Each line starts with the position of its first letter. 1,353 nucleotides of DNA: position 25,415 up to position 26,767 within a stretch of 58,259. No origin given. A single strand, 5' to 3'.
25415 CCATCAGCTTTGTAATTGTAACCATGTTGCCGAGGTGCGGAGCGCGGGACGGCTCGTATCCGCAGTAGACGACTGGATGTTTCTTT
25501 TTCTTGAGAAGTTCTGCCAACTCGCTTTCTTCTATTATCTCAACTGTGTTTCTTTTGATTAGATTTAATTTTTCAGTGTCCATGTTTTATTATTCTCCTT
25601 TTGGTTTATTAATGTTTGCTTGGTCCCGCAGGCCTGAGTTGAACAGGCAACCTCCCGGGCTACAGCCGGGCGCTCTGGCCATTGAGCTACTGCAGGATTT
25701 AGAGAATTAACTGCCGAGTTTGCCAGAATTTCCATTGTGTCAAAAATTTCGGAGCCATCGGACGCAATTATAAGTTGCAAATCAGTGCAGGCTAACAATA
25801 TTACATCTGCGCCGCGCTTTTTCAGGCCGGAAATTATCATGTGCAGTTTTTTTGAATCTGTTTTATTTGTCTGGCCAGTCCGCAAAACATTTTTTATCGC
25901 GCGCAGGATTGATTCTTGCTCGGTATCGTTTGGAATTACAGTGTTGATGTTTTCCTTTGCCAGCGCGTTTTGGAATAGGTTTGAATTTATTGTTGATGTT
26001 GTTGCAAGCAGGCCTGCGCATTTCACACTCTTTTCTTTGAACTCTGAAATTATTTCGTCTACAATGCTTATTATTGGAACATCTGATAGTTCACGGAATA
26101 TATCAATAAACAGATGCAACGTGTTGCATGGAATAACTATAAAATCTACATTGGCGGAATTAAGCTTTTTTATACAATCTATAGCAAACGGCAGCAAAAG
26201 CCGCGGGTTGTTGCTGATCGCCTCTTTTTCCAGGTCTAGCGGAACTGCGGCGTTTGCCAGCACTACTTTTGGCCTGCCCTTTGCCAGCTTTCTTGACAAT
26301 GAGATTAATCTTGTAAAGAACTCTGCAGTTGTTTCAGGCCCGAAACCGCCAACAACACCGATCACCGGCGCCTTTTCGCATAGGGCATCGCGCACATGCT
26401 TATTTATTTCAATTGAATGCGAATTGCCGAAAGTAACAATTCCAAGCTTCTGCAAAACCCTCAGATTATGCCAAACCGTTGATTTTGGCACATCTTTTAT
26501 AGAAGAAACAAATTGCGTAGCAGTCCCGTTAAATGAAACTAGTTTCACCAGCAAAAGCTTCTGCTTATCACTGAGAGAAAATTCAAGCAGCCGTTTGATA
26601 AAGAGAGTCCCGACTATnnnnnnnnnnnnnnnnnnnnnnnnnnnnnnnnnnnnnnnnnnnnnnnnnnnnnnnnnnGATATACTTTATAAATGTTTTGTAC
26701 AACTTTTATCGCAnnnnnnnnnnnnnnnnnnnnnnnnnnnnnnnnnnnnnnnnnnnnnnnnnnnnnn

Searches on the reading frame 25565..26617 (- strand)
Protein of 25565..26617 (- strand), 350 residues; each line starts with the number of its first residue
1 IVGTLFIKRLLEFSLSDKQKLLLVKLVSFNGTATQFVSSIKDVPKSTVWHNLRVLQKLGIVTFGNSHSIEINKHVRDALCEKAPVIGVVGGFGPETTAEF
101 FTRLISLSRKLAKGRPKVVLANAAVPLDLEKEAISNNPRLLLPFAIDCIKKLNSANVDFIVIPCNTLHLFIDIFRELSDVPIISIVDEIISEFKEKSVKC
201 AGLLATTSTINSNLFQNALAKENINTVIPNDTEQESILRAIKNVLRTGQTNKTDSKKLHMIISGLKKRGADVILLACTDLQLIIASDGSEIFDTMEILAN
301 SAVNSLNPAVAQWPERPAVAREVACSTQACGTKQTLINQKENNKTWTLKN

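Call 108: search_protein_families(library=pfam, proteins=[window:25565-26617:-], max_evalue=0.0001)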
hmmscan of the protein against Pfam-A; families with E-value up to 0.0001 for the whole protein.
window:25565-26617:- (350 aa): 1 family
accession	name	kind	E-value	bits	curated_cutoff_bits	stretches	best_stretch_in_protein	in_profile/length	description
PF01177.27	Asp_Glu_race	-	7.5e-31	108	31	1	89-301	1-210/211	Asp/Glu/Hydantoin racemase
